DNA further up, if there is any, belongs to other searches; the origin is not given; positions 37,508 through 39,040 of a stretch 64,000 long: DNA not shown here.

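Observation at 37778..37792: TyrRS with both histidines of the HIGH motif replaced (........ instead of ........)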

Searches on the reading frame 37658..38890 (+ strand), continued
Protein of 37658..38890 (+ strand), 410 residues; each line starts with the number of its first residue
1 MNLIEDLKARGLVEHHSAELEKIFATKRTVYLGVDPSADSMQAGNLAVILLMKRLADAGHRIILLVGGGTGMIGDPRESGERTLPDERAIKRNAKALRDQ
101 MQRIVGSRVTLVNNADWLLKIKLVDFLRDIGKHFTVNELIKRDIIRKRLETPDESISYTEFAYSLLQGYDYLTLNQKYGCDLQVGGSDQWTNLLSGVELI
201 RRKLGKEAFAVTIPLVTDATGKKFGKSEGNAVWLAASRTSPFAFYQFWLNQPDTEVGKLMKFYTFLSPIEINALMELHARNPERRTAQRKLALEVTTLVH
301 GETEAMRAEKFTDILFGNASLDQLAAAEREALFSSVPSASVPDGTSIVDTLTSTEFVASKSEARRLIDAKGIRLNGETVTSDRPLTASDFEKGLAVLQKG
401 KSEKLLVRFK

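Call 7: find_homologous_proteins(query=window:37658-38890:+)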
Query window:37658-38890:+ (410 aa): 8000 proteins with E <= 0.001 among 8000 candidates; the best 120 are listed.
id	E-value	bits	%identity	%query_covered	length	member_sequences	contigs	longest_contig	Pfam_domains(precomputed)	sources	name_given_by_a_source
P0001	2.4e-265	897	100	100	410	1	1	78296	PF22421.2,PF00579.32,PF01479.31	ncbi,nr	ncbi:MAG: Tyrosine--tRNA ligase [Parcubacteria group bacterium]|nr:Tyrosine--tRNA ligase [Parcubacte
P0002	2.6e-226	769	85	100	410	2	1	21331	PF22421.2,PF00579.32,PF01479.31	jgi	jgi:tyrosyl-tRNA synthetase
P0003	2.9e-224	762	82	100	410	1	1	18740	PF22421.2,PF00579.32,PF01479.31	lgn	-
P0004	1.8e-217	740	81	100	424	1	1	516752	PF22421.2,PF00579.32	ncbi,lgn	-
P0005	8.5e-216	734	80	100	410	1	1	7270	PF22421.2,PF00579.32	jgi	jgi:tyrosyl-tRNA synthetase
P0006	2.8e-213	726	80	100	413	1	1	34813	PF22421.2,PF00579.32,PF01479.31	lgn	-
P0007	4.7e-213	725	78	100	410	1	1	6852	PF22421.2,PF00579.32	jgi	jgi:tyrosyl-tRNA synthetase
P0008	1.1e-212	724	80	100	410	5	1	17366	PF22421.2,PF00579.32,PF01479.31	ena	-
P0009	3.4e-212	723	79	100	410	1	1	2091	PF22421.2,PF00579.32,PF01479.31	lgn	-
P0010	7.5e-210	715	78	100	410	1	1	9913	PF22421.2,PF00579.32,PF01479.31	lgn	-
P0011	3.7e-209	713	78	100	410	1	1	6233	PF22421.2,PF00579.32,PF01479.31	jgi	jgi:tyrosyl-tRNA synthetase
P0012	5.0e-209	712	77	100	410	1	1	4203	PF22421.2,PF00579.32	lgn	-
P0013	7.3e-208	708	77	100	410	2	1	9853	PF22421.2,PF00579.32,PF01479.31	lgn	-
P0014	8.2e-208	708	77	100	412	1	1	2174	PF22421.2,PF00579.32,PF01479.31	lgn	-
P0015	2.2e-206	703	76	100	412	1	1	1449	PF22421.2,PF00579.32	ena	-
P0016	7.6e-205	698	76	100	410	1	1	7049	PF00579.32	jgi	jgi:tyrosyl-tRNA synthetase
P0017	3.2e-204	696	77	100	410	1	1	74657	PF22421.2,PF00579.32,PF01479.31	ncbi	-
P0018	8.2e-204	695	76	100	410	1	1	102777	PF22421.2,PF00579.32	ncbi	ncbi:MAG: tyrosine--tRNA ligase [Bacillota bacterium]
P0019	1.1e-198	678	73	100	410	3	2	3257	PF22421.2,PF00579.32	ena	-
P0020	2.1e-190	651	69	100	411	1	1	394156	PF22421.2,PF00579.32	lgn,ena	-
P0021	1.8e-186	638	69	100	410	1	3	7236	PF22421.2,PF00579.32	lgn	-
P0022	8.5e-186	636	69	100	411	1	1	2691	PF22421.2,PF00579.32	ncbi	-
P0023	2.3e-185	634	68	100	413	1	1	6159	PF22421.2,PF00579.32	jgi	jgi:tyrosyl-tRNA synthetase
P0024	1.9e-183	628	67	100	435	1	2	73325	PF00579.32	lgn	-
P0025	1.2e-182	625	67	100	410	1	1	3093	PF22421.2,PF00579.32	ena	-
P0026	4.0e-181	620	70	98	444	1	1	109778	PF22421.2,PF00579.32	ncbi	-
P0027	1.0e-180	619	69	99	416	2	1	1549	PF22421.2,PF00579.32,PF01479.31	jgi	jgi:tyrosyl-tRNA synthetase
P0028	1.2e-180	619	66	100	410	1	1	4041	PF00579.32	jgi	jgi:tyrosyl-tRNA synthetase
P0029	2.3e-180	618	69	99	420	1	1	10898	PF22421.2,PF00579.32,PF01479.31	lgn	-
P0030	1.2e-179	615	67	99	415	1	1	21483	PF00579.32,PF01479.31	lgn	-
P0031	2.4e-178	611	68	100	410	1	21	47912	PF22421.2,PF00579.32,PF01479.31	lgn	-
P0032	4.9e-178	610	69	99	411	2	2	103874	PF22421.2,PF00579.32,PF01479.31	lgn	-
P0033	5.9e-178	610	69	99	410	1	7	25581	PF22421.2,PF00579.32,PF01479.31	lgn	-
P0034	6.0e-178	610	65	100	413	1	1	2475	PF22421.2,PF00579.32,PF01479.31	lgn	-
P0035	6.6e-178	610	68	99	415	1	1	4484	PF22421.2,PF00579.32,PF01479.31,PF16714.11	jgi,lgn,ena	-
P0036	7.0e-178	610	68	100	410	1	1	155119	PF22421.2,PF00579.32,PF01479.31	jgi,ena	-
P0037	8.0e-178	609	68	100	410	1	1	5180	PF22421.2,PF00579.32,PF01479.31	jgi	jgi:tyrosyl-tRNA synthetase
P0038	9.1e-178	609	68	98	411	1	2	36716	PF22421.2,PF00579.32,PF01479.31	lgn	-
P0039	1.0e-177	609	69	98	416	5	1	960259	PF22421.2,PF00579.32,PF01479.31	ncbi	ncbi:MAG: tyrosine--tRNA ligase [bacterium]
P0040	1.2e-177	609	69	98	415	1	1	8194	PF22421.2,PF00579.32,PF01479.31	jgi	jgi:tyrosyl-tRNA synthetase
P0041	3.9e-177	607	69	99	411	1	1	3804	PF22421.2,PF00579.32,PF01479.31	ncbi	-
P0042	4.2e-177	607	66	100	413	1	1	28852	PF22421.2,PF00579.32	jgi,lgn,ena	-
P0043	4.3e-177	607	65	100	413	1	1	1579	PF22421.2,PF00579.32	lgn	-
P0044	3.5e-176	604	68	99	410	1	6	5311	PF22421.2,PF00579.32,PF01479.31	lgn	-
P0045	5.1e-176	603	68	98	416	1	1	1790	PF22421.2,PF00579.32,PF01479.31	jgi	jgi:tyrosyl-tRNA synthetase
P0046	5.4e-176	603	66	100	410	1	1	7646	PF22421.2,PF00579.32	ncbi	-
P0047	5.7e-176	603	68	100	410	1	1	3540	PF22421.2,PF00579.32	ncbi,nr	ncbi:MAG TPA: tyrosine--tRNA ligase [Candidatus Paceibacterota bacterium]|nr:tyrosine--tRNA ligase [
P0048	6.6e-176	603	67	98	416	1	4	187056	PF22421.2,PF00579.32,PF01479.31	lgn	-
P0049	7.8e-176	603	67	99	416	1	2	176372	PF22421.2,PF00579.32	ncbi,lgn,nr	ncbi:tyrosine--tRNA ligase [Patescibacteria group bacterium]|nr:tyrosine--tRNA ligase [Patescibacter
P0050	1.6e-175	602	67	99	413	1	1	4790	PF22421.2,PF00579.32,PF01479.31,PF16714.11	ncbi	-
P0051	2.0e-175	602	68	100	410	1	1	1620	PF22421.2,PF00579.32,PF01479.31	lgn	-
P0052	2.0e-175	602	68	98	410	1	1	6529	PF22421.2,PF00579.32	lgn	-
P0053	2.2e-175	601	65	98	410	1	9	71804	PF22421.2,PF00579.32,PF01479.31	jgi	jgi:tyrosyl-tRNA synthetase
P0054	2.8e-175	601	66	98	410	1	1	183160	PF22421.2,PF00579.32,PF01479.31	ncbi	-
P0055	3.4e-175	601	67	100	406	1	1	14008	PF00579.32,PF01479.31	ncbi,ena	-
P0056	4.6e-175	600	68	100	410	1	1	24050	PF22421.2,PF00579.32,PF01479.31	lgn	-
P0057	5.0e-175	600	67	99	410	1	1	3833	PF22421.2,PF00579.32,PF01479.31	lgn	-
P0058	5.3e-175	600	67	99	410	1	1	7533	PF22421.2,PF00579.32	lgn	-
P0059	5.7e-175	600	66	99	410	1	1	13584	PF22421.2,PF00579.32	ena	-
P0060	1.6e-174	599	67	100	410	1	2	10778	PF22421.2,PF00579.32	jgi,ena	jgi:tyrosyl-tRNA synthetase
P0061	2.1e-174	598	67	99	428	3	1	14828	PF22421.2,PF00579.32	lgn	-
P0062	2.4e-174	598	67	98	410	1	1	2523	PF22421.2,PF00579.32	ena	-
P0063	2.8e-174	598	66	99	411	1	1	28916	PF22421.2,PF00579.32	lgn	-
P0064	3.3e-174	598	65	99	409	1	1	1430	PF22421.2,PF00579.32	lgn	-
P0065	3.4e-174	597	65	98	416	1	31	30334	PF22421.2,PF00579.32,PF01479.31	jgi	jgi:tyrosyl-tRNA synthetase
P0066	4.7e-174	597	65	99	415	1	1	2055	PF22421.2,PF00579.32,PF01479.31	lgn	-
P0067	4.9e-174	597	66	98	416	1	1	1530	PF22421.2,PF00579.32,PF01479.31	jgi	jgi:tyrosyl-tRNA synthetase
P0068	5.3e-174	597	66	99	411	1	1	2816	PF22421.2,PF00579.32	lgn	-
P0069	5.8e-174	597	66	99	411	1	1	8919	PF22421.2,PF00579.32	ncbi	-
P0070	7.1e-174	596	66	99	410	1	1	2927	PF22421.2,PF00579.32,PF01479.31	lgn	-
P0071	8.8e-174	596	67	99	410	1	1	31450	PF22421.2,PF00579.32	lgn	-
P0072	9.2e-174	596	67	98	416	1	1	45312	PF22421.2,PF00579.32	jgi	jgi:tyrosyl-tRNA synthetase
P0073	1.4e-173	595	67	99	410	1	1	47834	PF22421.2,PF00579.32,PF01479.31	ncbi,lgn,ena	-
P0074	1.5e-173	595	66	99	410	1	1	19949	PF22421.2,PF00579.32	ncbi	-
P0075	1.5e-173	595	66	99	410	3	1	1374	PF22421.2,PF00579.32,PF01479.31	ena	-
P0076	2.5e-173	595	66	99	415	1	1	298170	PF22421.2,PF00579.32,PF01479.31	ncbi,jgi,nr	ncbi:MAG: tyrosine--tRNA ligase [Parcubacteria bacterium C7867-007]|nr:MAG: tyrosine--tRNA ligase [P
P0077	2.7e-173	595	68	99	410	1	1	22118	PF22421.2,PF00579.32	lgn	-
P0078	2.8e-173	594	66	100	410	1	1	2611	PF22421.2,PF00579.32,PF01479.31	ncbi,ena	-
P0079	3.2e-173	594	68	93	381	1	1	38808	PF22421.2,PF00579.32,PF01479.31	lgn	-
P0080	3.5e-173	594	68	99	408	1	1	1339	PF00579.32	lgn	-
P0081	4.7e-173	594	66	99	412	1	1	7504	PF22421.2,PF00579.32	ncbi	-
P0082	5.4e-173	594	67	100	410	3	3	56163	PF22421.2,PF00579.32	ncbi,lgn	ncbi:MAG: tyrosine--tRNA ligase [Candidatus Paceibacterota bacterium]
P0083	5.5e-173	593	66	99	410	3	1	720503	PF22421.2,PF00579.32,PF01479.31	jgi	-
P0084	5.6e-173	593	66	100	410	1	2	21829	PF22421.2,PF00579.32,PF01479.31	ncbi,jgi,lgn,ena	-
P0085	6.0e-173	593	65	99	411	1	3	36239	PF22421.2,PF00579.32,PF01479.31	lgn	-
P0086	7.6e-173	593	68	99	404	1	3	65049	PF00579.32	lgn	-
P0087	8.2e-173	593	66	99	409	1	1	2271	PF00579.32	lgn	-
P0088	8.3e-173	593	66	99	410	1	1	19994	PF22421.2,PF00579.32,PF01479.31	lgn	-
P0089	9.4e-173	593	66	99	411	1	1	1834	PF22421.2,PF00579.32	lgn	-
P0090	9.6e-173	593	64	99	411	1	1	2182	PF22421.2,PF00579.32,PF01479.31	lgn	-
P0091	1.1e-172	592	67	99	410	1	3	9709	PF22421.2,PF00579.32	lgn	-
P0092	1.2e-172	592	67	98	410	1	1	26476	PF22421.2,PF00579.32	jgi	jgi:tyrosyl-tRNA synthetase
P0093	1.3e-172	592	64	99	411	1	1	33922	PF22421.2,PF00579.32,PF01479.31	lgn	-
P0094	1.4e-172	592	67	99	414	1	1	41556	PF22421.2,PF00579.32,PF01479.31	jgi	jgi:tyrosyl-tRNA synthetase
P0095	1.7e-172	592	66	99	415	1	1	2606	PF22421.2,PF00579.32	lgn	-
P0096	1.8e-172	592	65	99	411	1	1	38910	PF22421.2,PF00579.32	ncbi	-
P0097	2.6e-172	591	67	98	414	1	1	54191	PF22421.2,PF00579.32,PF01479.31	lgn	-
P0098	2.8e-172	591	65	99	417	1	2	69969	PF22421.2,PF00579.32,PF01479.31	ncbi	-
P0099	3.4e-172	591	67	99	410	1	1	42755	PF22421.2,PF00579.32,PF01479.31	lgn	-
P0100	3.6e-172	591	65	99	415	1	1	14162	PF22421.2,PF00579.32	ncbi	-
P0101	4.9e-172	590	67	99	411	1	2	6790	PF22421.2,PF00579.32,PF01479.31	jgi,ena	-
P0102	6.4e-172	590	67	97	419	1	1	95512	PF22421.2,PF00579.32,PF01479.31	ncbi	-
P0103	7.3e-172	590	66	100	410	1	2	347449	PF22421.2,PF00579.32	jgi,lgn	jgi:tyrosyl-tRNA synthetase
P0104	7.4e-172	590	65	99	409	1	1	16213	PF00579.32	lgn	-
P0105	7.8e-172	590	67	100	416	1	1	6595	PF22421.2,PF00579.32,PF01479.31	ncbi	-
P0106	8.4e-172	590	66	99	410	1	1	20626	PF22421.2,PF00579.32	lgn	-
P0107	9.1e-172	589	66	99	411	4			PF22421.2,PF00579.32,PF01479.31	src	-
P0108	9.7e-172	589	65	98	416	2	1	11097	PF22421.2,PF00579.32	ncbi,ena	-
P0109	1.2e-171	589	65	98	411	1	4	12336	PF22421.2,PF00579.32,PF01479.31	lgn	-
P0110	1.3e-171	589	65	98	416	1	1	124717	PF22421.2,PF00579.32,PF01479.31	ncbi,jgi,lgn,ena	jgi:tyrosyl-tRNA synthetase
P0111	1.4e-171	589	66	100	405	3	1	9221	PF00579.32,PF01479.31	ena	-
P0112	1.6e-171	589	66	100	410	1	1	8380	PF22421.2,PF00579.32,PF01479.31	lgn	-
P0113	1.8e-171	589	65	98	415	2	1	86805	PF22421.2,PF00579.32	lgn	-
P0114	1.9e-171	588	66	100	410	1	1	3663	PF22421.2,PF00579.32,PF01479.31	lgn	-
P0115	2.0e-171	588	65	100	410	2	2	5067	PF22421.2,PF00579.32,PF01479.31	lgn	-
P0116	2.4e-171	588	65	99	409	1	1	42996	PF00579.32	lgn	-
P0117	2.6e-171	588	65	100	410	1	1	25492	PF22421.2,PF00579.32,PF01479.31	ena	-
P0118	3.6e-171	588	67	99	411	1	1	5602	PF22421.2,PF00579.32,PF01479.31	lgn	-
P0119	6.0e-171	587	65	99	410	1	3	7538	PF22421.2,PF00579.32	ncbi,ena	-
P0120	8.3e-171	586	65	99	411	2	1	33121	PF22421.2,PF00579.32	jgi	-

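Call 13: search_protein_representatives(protein=window:37658-38890:+)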
Query: 410 residues. Proteins with E-value up to 0.001 (for the whole library): 11741; up to 1e-10: 6483; up to 1e-30: 2120. The best 150 are listed.
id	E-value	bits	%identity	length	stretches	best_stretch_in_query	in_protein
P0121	1.2e-129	449.2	51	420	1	4-405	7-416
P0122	6.6e-121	420.4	51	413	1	1-407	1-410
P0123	5.8e-115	400.9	49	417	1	3-404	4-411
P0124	7.6e-102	357.7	46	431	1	3-408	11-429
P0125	1.8e-100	353.2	48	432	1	3-403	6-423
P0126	1.4e-97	343.6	58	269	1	2-261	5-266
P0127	1.7e-97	343.3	47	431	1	2-402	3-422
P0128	4.1e-97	342.1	44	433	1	3-406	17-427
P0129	2.9e-96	339.3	62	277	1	140-407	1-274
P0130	7.5e-96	337.9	46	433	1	3-381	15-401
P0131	3.1e-95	335.9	43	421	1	1-403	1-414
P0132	1.3e-94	333.9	45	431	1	3-409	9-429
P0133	4.9e-94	332.0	42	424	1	1-407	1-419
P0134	6.2e-94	331.6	45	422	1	1-403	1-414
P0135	6.4e-94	331.6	46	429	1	2-410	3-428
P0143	2.3e-92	326.4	43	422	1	1-408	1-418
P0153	4.1e-90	319.1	43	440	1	3-404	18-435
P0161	3.5e-89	316.0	41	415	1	1-408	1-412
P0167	9.9e-89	314.5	44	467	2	2-203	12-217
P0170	5.2e-88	312.1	42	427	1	3-408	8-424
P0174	1.0e-87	311.2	42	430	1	2-381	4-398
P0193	3.1e-85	303.0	43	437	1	19-410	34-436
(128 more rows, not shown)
